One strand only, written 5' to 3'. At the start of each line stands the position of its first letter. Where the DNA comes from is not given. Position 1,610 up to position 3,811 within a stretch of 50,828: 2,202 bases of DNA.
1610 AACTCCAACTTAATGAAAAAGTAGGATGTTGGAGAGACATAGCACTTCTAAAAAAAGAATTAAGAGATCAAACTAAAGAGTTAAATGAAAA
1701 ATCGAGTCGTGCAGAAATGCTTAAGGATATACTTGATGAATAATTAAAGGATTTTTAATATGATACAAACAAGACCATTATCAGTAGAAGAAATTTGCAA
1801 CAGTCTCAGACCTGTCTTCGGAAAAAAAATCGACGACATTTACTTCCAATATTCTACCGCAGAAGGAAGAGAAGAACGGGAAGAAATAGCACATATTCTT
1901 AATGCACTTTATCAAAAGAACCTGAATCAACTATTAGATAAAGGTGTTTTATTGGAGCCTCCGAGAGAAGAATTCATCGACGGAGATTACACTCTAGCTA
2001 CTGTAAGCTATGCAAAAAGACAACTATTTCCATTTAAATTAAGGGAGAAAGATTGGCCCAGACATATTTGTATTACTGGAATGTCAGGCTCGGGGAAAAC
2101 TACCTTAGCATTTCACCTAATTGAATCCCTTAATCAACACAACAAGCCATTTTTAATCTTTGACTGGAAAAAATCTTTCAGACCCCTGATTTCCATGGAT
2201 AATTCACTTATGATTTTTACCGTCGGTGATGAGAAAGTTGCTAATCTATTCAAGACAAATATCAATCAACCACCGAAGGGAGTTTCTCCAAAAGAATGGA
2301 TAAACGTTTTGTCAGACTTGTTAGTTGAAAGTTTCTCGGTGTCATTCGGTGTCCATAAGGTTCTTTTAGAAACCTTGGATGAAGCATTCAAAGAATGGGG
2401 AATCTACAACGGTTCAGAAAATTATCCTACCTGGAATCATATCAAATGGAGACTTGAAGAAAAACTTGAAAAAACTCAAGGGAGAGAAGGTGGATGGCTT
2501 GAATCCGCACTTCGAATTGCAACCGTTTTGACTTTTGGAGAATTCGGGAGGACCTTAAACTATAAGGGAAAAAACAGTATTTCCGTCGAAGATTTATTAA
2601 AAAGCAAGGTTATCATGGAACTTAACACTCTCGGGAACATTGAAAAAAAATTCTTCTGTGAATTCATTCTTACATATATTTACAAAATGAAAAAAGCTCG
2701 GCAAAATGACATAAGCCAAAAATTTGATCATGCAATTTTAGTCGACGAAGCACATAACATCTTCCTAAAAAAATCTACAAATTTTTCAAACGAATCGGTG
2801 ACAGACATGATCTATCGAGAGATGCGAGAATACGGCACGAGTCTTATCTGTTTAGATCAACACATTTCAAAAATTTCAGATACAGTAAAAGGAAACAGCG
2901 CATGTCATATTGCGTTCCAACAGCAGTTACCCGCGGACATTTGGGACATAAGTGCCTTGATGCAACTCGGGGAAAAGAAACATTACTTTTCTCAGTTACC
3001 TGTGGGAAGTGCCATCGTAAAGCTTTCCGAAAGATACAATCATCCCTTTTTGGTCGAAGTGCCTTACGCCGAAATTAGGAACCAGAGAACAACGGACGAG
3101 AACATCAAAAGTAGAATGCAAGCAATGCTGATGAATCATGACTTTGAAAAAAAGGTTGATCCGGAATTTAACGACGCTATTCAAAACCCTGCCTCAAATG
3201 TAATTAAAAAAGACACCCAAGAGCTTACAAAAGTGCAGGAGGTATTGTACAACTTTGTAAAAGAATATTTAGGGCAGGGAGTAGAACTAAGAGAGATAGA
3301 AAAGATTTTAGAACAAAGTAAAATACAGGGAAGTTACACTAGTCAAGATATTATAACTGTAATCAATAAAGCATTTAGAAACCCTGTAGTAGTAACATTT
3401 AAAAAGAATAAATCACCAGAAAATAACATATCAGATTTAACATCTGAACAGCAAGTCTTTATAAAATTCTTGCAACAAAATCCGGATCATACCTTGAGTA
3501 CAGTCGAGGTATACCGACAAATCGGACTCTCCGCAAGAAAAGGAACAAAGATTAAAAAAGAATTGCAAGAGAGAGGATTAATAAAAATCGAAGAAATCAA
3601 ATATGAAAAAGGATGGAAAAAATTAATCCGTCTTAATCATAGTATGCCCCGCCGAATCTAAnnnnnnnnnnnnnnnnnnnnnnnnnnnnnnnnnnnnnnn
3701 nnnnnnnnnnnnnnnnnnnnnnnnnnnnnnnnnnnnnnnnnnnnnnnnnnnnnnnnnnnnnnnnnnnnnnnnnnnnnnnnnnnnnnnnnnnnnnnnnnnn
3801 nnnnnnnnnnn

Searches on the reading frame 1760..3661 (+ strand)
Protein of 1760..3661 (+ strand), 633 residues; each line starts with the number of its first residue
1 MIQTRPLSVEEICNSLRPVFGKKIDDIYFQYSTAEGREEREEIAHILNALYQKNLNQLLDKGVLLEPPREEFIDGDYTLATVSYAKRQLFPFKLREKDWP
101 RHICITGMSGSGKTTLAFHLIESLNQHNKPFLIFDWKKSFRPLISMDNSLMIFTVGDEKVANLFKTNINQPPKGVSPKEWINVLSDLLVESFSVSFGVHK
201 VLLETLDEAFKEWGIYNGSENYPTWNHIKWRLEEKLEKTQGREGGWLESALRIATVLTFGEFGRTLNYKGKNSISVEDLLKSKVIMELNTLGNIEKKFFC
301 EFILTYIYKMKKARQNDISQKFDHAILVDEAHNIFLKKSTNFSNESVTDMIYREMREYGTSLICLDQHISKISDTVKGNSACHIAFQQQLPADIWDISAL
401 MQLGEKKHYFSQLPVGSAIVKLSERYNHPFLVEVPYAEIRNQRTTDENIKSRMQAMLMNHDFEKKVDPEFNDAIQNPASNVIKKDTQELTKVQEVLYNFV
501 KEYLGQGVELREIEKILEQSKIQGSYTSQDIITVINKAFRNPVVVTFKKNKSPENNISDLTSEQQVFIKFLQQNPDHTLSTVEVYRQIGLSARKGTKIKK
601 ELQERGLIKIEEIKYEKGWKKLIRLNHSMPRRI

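Call 5: search_protein_families(library=pfam, proteins=[window:1760-3661:+], max_evalue=0.1)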
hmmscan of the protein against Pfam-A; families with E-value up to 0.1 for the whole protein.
window:1760-3661:+ (633 aa): 30 families (the best 25 are shown)
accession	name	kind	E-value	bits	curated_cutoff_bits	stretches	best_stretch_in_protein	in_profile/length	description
PF01935.23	DUF87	-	9.1e-10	39.4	23.2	1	95-185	17-102/220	Helicase HerA, central domain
PF04851.21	ResIII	-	1.7e-06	28.5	22.5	1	100-133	23-58/164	Type III restriction enzyme, res subunit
PF05707.18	Zot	-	3.9e-06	26.9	20.3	1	310-387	69-146/197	Zonular occludens toxin (Zot)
PF13401.12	AAA_22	-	5.6e-06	27.1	27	1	101-136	6-41/130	AAA domain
PF13238.12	AAA_18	-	0.00037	21.4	29.4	1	103-203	1-97/128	AAA domain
PF24883.2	NPHP3_N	-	0.0004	21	24.8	1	100-134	22-56/164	Nephrocystin 3, N-terminal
PF13173.12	AAA_14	-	0.00046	20.6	27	1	102-138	4-39/129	AAA domain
PF00004.35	AAA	-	0.00055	20.8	21.2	0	103-165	1-51/131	ATPase family associated with various cellular activities (AAA)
PF10412.15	TrwB_AAD_bind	-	0.00071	19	20.5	1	101-140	16-55/387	Type IV secretion-system coupling protein DNA-binding domain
PF20720.3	nSTAND3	-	0.00074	19.7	27.2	1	101-131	18-49/155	Novel STAND NTPase 3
PF00931.28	NB-ARC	-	0.0008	19.2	23.5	1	93-136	11-54/248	NB-ARC domain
PF01656.29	CbiA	-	0.00098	19.5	25.4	1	106-135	5-34/125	CobQ/CobB/MinD/ParA nucleotide binding domain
PF03266.21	NTPase_1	-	0.0013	19.1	23.9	1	102-128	1-27/168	NTPase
PF09848.15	SLFN-g3_helicase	-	0.0019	18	24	0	103-127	4-30/354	Schlafen group 3, DNA/RNA helicase domain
PF19044.6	P-loop_TraG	-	0.0026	16.9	25.8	1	101-149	30-78/413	TraG P-loop domain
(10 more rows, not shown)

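Call 12: search_protein_families(library=ncbifam, proteins=[window:1760-3661:+], max_evalue=0.01)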
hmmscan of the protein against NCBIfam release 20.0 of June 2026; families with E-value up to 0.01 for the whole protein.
window:1760-3661:+ (633 aa): 14 families
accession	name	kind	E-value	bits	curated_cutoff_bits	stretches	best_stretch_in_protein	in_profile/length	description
NF033849.1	ser_rich_anae_1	subfamily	5.2e-23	80.4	650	1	90-439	750-1151/1163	serine-rich protein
NF053655.1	CedD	equivalog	1.8e-16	59.9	600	2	271-420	368-512/527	DNA-translocating ATPase CedD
NF040937.1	HerA_Thermprot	equivalog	4.7e-06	25.3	800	1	310-386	337-412/487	DNA double-strand break repair helicase HerA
TIGR02746.1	TraC-F-type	equivalog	1e-05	23.7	567.05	1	103-381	433-702/800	type IV secretion system protein TraC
TIGR00929.1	VirB4_CagE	subfamily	0.00018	19.9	643.1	1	102-145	439-483/792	VirB4 family type IV secretion/conjugal transfer ATPase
NF010248.0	PRK13695.1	equivalog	0.00021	21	156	1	102-128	5-31/180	NTPase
NF004041.0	PRK05541.1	subfamily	0.00087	19.4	127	1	103-136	10-43/176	adenylyl-sulfate kinase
NF010282.0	PRK13724.1-4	equivalog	0.0012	19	194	0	315-349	16-50/106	conjugal transfer protein TrbD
NF005807.0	PRK07667.1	equivalog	0.0027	17.3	221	1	103-135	20-52/193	kinase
TIGR03367.1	queuosine_QueD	equivalog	0.0032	17.8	89.25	0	309-356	51-91/92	6-carboxytetrahydropterin synthase QueD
TIGR00235.1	udk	equivalog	0.005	16.5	220.3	0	102-128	8-34/207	uridine kinase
NF042943.1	HerA_antiphage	equivalog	0.0058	15.2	800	0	325-420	436-536/566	anti-phage-associated helicase HerA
TIGR04520.1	ECF_ATPase_1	equivalog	0.0072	15.8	315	0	102-135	30-63/269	energy-coupling factor transporter ATPase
TIGR00176.1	mobB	equivalog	0.0091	16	76.2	0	104-128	3-27/155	molybdopterin-guanine dinucleotide biosynthesis protein B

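Call 13: search_protein_families(library=padloc, proteins=[window:1760-3661:+], max_evalue=0.01)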
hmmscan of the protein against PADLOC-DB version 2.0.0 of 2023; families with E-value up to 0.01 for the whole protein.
window:1760-3661:+ (633 aa): 11 families
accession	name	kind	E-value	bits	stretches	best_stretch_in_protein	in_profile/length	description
PDLC04140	mad8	-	1e-14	52.8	1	100-422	27-288/314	mads_8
PDLC04105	HerA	-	1.2e-08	32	1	303-420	401-522/576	-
PDLC04102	HerA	-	3.4e-06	23.7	1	311-402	493-586/654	-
PDLC02350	AbiO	-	5.5e-06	23.4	1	41-134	137-226/468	AbiO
PDLC04103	HerA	-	3.2e-05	20.4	0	310-368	428-489/579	-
PDLC02185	HerA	-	8.5e-05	19.5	0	321-438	444-565/585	-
PDLC04106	HerA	-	0.00018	18.2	1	287-402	475-595/667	-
PDLC02911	VakA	-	0.0014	17.2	0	101-126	3-28/163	-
PDLC04099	HerA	-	0.0016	15.8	0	487-568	10-91/214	-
PDLC04100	HerA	-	0.0038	13.9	0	325-419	442-541/580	-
PDLC04104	HerA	-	0.0071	13.1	0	321-387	218-288/379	-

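Call 14: search_solved_structures(query=window:1760-3661:+, max_evalue=1)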
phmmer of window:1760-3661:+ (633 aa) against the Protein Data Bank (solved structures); distinct sequences matched with E-value up to 1: 6.
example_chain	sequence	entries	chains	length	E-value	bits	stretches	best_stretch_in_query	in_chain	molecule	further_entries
4d2i_A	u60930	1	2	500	0.0044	18.6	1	313-420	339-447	HERA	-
8ziq_M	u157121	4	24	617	0.43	12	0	321-385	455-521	HerA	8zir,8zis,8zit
8crx_x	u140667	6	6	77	0.55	11.6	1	3-60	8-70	50S ribosomal protein L29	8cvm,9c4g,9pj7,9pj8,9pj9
8i1n_A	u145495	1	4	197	0.79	11.1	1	103-135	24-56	Bifunctional 3'-phosphoadenosine 5'-phosphosulfate synthase 2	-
2ax4_A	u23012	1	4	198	0.79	11.1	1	103-135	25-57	Bifunctional 3'-phosphoadenosine 5'-phosphosulfate synthetase 2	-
8i1o_A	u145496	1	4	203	0.82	11.1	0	103-135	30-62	Bifunctional 3'-phosphoadenosine 5'-phosphosulfate synthase 2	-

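Call 16: find_homologous_proteins(query=window:1760-3661:+, max_evalue=0.00001)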
Query window:1760-3661:+ (633 aa): 778 proteins with E <= 0.00001 among 8000 candidates; the best 120 are listed.
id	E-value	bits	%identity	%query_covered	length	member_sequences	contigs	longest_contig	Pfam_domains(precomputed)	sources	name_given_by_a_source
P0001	0.0e+0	1432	100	100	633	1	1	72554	PF01935.24,PF05707.19,PF13401.13,PF04851.22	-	-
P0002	0.0e+0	1309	92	100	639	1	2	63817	PF01935.24,PF05707.19,PF13401.13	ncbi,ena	-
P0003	0.0e+0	1299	91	99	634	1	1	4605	PF01935.24,PF05707.19,PF13401.13,PF04851.22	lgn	-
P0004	0.0e+0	1281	88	100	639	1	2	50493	PF01935.24,PF05707.19,PF13401.13,PF04851.22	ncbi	ncbi:MAG: DUF87 domain-containing protein [archaeon]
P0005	0.0e+0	1269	88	100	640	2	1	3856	PF01935.24,PF05707.19,PF04851.22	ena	-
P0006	0.0e+0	1237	86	100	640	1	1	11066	PF01935.24,PF05707.19,PF13401.13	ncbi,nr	ncbi:MAG: DUF87 domain-containing protein [Nanoarchaeota archaeon]|nr:DUF87 domain-containing protei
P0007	0.0e+0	1105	75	99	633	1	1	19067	PF01935.24,PF13401.13,PF04851.22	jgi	jgi:energy-coupling factor transporter ATP-binding protein EcfA2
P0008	0.0e+0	1101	75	99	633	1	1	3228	PF01935.24,PF05707.19,PF13401.13,PF04851.22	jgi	-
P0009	0.0e+0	1091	75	98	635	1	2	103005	PF01935.24,PF04851.22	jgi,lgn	jgi:energy-coupling factor transporter ATP-binding protein EcfA2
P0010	0.0e+0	1088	74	99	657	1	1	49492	PF01935.24,PF05707.19,PF04851.22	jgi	jgi:hypothetical protein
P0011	0.0e+0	1082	74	99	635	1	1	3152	PF01935.24,PF05707.19,PF04851.22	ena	-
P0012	0.0e+0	1081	73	98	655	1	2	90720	PF01935.24,PF04851.22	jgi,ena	-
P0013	0.0e+0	1080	75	99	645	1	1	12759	PF01935.24,PF05707.19,PF13401.13,PF04851.22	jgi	-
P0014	0.0e+0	1079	75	99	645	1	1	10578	PF01935.24,PF05707.19,PF13401.13,PF04851.22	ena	-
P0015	0.0e+0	1079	75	98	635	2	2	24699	PF01935.24,PF05707.19,PF04851.22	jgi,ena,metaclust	metaclust:\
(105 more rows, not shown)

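Call 17: find_encoding_contigs(protein=P0001, flank=10000, max_places=4)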
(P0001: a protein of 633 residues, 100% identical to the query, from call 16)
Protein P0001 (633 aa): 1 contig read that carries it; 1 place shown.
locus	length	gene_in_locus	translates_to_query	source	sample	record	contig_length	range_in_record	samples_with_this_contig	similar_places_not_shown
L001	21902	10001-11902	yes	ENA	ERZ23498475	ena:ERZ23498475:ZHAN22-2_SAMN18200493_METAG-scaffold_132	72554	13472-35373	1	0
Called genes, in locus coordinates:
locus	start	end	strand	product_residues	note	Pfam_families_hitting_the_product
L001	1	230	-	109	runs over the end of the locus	-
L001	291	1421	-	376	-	PF02683:DsbD_TM (faint)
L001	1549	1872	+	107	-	-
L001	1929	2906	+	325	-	PF00044:Gp_dh_N, PF02800:Gp_dh_C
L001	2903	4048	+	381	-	PF00162:PGK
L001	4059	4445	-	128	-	-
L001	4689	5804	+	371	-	PF01490:Aa_trans, PF03222:Trp_Tyr_perm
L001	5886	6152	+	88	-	PF01247:Ribosomal_L35Ae, PF01782:RimM (faint)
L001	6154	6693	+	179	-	PF00252:Ribosomal_L16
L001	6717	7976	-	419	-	PF00109:ketoacyl-synt, PF02801:Ketoacyl-synt_C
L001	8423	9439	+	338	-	PF01555:N6_N4_Mtase (weak), PF01170:UPF0020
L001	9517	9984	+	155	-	-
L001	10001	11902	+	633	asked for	PF04851:ResIII (faint), PF01935:DUF87, PF13401:AAA_22 (faint), PF05707:Zot (weak)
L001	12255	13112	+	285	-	PF12796:Ank_2 (faint), PF13606:Ank_3 (faint), PF00023:Ank (faint)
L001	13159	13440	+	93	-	-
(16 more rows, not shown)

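Call 18: find_encoding_contigs(protein=P0002, flank=10000, max_places=4)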
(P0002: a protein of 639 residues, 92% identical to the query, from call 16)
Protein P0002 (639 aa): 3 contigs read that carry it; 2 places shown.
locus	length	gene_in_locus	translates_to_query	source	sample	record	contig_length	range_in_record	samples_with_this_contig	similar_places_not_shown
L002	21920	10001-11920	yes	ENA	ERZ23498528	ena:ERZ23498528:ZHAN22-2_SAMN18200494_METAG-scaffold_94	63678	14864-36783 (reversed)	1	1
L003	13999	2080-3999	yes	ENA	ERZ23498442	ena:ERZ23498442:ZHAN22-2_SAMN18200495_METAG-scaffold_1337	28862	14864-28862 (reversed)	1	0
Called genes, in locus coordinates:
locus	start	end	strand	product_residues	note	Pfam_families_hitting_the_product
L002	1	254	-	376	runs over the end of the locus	-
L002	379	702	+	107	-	-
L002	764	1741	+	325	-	PF00044:Gp_dh_N, PF02800:Gp_dh_C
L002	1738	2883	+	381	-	PF00162:PGK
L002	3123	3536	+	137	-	-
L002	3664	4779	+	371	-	PF00324:AA_permease (weak), PF01490:Aa_trans, PF03222:Trp_Tyr_perm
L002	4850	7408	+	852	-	PF22842:Pel9A-like_beta_helix, PF11617:Cu-binding_MopE, PF16656:Pur_ac_phosph_N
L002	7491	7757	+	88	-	PF01247:Ribosomal_L35Ae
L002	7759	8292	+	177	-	PF00252:Ribosomal_L16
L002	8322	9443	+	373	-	PF01555:N6_N4_Mtase (faint), PF01170:UPF0020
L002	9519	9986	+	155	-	-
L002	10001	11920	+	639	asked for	PF01935:DUF87 (weak), PF13401:AAA_22 (faint), PF05707:Zot (faint)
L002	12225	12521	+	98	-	-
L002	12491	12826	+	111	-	-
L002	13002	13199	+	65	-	-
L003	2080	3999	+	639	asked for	PF01935:DUF87 (weak), PF13401:AAA_22 (faint), PF05707:Zot (faint)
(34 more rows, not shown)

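Call 25: find_related_loci(query=A1, collection=genome_contigs, flank=5000)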
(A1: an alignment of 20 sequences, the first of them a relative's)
Query A1 (633 aa) in genome_contigs; peptide patterns used: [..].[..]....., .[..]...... (x = any residue, [..] = any of these).
599 stretches matched a pattern (row limit reached: there are more); 75 encode a relative of the query (tblastn E <= 1e-3); 74 distinct loci.
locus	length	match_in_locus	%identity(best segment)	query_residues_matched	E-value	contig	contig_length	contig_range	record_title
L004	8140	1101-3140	69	1-625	0e+0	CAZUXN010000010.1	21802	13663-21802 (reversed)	MAG TPA_asm: Candidatus Woesearchaeota archaeon isolate binchicken_co100_289 genome assembly, contig: NODE_3638_length_2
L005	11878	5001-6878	73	1-626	0e+0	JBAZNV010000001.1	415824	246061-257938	MAG: Candidatus Pacearchaeota archaeon isolate SO_2017_LW4_79 scaffold_53_c1_LW137-91_2017, whole genome shotgun sequenc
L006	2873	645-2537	71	1-627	0e+0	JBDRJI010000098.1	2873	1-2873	MAG: archaeon isolate MEGAHIT-group-1.64 k141_8763126, whole genome shotgun sequence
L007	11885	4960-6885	70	1-627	0e+0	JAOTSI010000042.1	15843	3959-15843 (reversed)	MAG: Desulfobulbaceae bacterium isolate 13_Jan_SF_Bin14 13_Jan_SF_Bin14_scaffold_476_c1, whole genome shotgun sequence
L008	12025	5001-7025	67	1-627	0e+0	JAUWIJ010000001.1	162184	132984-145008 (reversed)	MAG: archaeon isolate CSMAG_2291 CSMAG_2291_k127_3077829_length_162184_cov_60.1038, whole genome shotgun sequence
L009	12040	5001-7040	66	1-624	0e+0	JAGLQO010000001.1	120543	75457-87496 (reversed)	MAG: Candidatus Pacearchaeota archaeon isolate RS_8_59 ROV157_8.bin.59.fa_1, whole genome shotgun sequence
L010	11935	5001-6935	65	1-625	0e+0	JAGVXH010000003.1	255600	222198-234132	Candidatus Pacearchaeota archaeon isolate RIFOXYB2_FULL_43_25 rifoxyb2_full_scaffold_41, whole genome shotgun sequence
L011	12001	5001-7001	61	1-626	0e+0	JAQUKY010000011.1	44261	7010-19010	MAG: Candidatus Nanoarchaeia archaeon isolate STD1_118 NODE_1629_length_44261_cov_10.393483_Sandtown_D1, whole genome sh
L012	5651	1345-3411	56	5-629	0e+0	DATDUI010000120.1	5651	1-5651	MAG TPA_asm: Candidatus Nanoarchaeia archaeon isolate SMAG_U8054 k141_121050, whole genome shotgun sequence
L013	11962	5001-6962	56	4-625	0e+0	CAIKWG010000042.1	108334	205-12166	uncultured archaeon isolate MJ-time_bin-4269 genome assembly, contig: bin-4269:42/56, whole genome shotgun sequence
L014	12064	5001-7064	54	1-628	0e+0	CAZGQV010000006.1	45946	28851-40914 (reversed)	MAG TPA_asm: Candidatus Woesearchaeota archaeon isolate binchicken_co181_207 genome assembly, contig: NODE_899_length_45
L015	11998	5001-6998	56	5-625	0e+0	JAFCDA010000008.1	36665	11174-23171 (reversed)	Candidatus Pacearchaeota archaeon isolate Meg19_1012_Bin_253 Meg19_1012_Bin_253_scaffold_7460, whole genome shotgun sequ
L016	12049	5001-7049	55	1-628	0e+0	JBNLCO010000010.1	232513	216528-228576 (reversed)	MAG: Candidatus Pacearchaeota archaeon isolate C1C2.bin.74.orig k141_945549, whole genome shotgun sequence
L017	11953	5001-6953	57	1-632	0e+0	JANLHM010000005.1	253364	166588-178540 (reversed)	MAG: Nanoarchaeota archaeon isolate P6-17 k99_142362, whole genome shotgun sequence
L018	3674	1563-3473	57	7-633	0e+0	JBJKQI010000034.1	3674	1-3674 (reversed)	MAG: Candidatus Pacearchaeota archaeon isolate Bin_30 S1Ck127_750666_flag_0_multi_14.1570_len_3674, whole genome shotgun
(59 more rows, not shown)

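Call 57: predict_structure(alignment_id=A1)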
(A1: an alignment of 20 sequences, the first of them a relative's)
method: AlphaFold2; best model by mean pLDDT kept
length: 633 residues; sequences in the alignment: 20
mean_pLDDT: 63.7   pTM: 0.45
mean pLDDT of the five models: 63.7, 57.1, 50.3, 48.7, 46.9
residues with pLDDT >= 90: 25; 70-90: 303; 50-70: 95; < 50: 210
segments of 3 or more residues with pLDDT < 50: 1-4, 57-101, 107-109, 318-322, 336-348, 369-445, 448-471, 473-486, 541-556, 629-633
pLDDT, mean of each block of 10 residues (from residue 1): 54 68 78 81 82 58 28 33 32 36 50 64 74 83 71 70 72 88 86 83 92 85 88 88 82 82 71 76 85 82 84 60 69 54 42 52 58 35 31 28 29 34 37 33 45 41 38 40 46 83 75 82 80 74 35 51 86 83 86 86 84 70 70 32
secondary structure, 60 per line:
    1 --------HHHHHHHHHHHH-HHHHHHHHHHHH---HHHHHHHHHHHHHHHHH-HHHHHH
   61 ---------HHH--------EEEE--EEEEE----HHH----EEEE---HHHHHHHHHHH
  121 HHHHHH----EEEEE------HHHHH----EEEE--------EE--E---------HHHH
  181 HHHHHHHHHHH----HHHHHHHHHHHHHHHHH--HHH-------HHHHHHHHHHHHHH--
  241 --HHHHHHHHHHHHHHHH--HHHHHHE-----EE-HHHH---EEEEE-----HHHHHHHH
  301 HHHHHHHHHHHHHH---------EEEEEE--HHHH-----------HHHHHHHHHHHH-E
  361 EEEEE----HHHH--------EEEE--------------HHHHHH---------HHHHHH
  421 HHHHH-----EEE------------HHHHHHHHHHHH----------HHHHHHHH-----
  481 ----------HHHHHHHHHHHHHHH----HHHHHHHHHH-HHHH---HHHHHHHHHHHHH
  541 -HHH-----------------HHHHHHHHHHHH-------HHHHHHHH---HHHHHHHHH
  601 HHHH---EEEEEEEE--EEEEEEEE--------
elements in order: H9-20 H22-33 H37-53 H55-60 E81-84 E87-91 E103-106 H110-126 E131-135 H142-146 E151-154 H177-191 H196-212 H225-238 H243-258 H261-266 H276-279 E283-287 H293-314 E324-329 H332-335 H347-358 E360-365 H370-373 E382-385 H400-405 H415-425 E431-433 H446-457 H468-475 H491-505 H510-519 H521-524 H528-540 H562-573 H581-588 H592-604 E608-615 E618-625

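Call 61: fold_search(model_id=the predicted structure, library=pdb)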
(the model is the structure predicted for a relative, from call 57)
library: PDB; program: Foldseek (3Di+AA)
matches with E <= 10: 1212; with E <= 0.001: 77
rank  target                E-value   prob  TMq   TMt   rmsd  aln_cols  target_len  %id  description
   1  7es4                  4.9e-09  1.00  0.36  0.57   5.1       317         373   17  the crystral structure of DndH-C-domain (released 2022-05-11)
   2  1e9s_I                2.6e-07  1.00  0.32  0.46   4.8       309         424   11  Bacterial conjugative coupling protein TrwBdeltaN70. Unbound monoclinic form. (released 2001-02-06)
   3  1e9s_F                3.5e-07  1.00  0.33  0.46   5.9       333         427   11  Bacterial conjugative coupling protein TrwBdeltaN70. Unbound monoclinic form. (released 2001-02-06)
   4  1e9s_G                4.4e-07  1.00  0.33  0.47   5.6       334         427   12  Bacterial conjugative coupling protein TrwBdeltaN70. Unbound monoclinic form. (released 2001-02-06)
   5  1e9s_D                5.1e-07  1.00  0.33  0.48   5.8       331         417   12  Bacterial conjugative coupling protein TrwBdeltaN70. Unbound monoclinic form. (released 2001-02-06)
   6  6sz9_A                5.4e-07  1.00  0.32  0.40  29.2       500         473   14  Type IV Coupling Complex (T4CC) from L. pneumophila. (released 2020-05-13)
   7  1e9s_K                6.0e-07  1.00  0.33  0.47   5.9       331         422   12  Bacterial conjugative coupling protein TrwBdeltaN70. Unbound monoclinic form. (released 2001-02-06)
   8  1e9s_M                8.7e-07  1.00  0.33  0.47   4.7       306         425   12  Bacterial conjugative coupling protein TrwBdeltaN70. Unbound monoclinic form. (released 2001-02-06)
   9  1e9r_F                9.1e-07  1.00  0.33  0.48   5.8       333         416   12  Bacterial conjugative coupling protein TrwBdeltaN70. Trigonal form in complex with sulphate. (released 2001-02-06)
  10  4ag5_B                1.0e-06  1.00  0.36  0.58   5.3       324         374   14  Structure of VirB4 of Thermoanaerobacter pseudethanolicus (released 2012-07-04)
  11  1e9r_D                1.0e-06  1.00  0.31  0.46   4.8       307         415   12  Bacterial conjugative coupling protein TrwBdeltaN70. Trigonal form in complex with sulphate. (released 2001-02-06)
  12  1e9s_J                1.0e-06  1.00  0.33  0.47   5.8       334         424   11  Bacterial conjugative coupling protein TrwBdeltaN70. Unbound monoclinic form. (released 2001-02-06)
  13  1e9s_A                1.0e-06  1.00  0.33  0.47   5.8       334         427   11  Bacterial conjugative coupling protein TrwBdeltaN70. Unbound monoclinic form. (released 2001-02-06)
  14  1e9s_L                1.0e-06  1.00  0.33  0.46   5.7       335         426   12  Bacterial conjugative coupling protein TrwBdeltaN70. Unbound monoclinic form. (released 2001-02-06)
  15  4d2i_B                1.1e-06  1.00  0.31  0.41   5.6       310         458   15  Crystal structure of the HerA hexameric DNA translocase from Sulfolobus solfataricus bound to AMP-PNP (released 2014-12-03)
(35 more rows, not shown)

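Call 81: search_protein_families(library=phrogs, proteins=[window:1760-3661:+], max_evalue=0.001)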
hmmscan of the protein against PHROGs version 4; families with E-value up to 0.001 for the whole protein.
window:1760-3661:+ (633 aa): 4 families
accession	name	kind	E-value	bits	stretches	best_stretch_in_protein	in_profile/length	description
phrog_2666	-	head and packaging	1.5e-12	48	1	101-152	322-373/555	terminase large subunit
phrog_7035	-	unknown function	7.5e-10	38.8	1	320-437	489-608/969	-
phrog_2107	-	other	0.00028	21.6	0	103-131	6-34/201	thymidylate kinase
phrog_6891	-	other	0.00062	20.5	0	103-128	45-70/310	ATPase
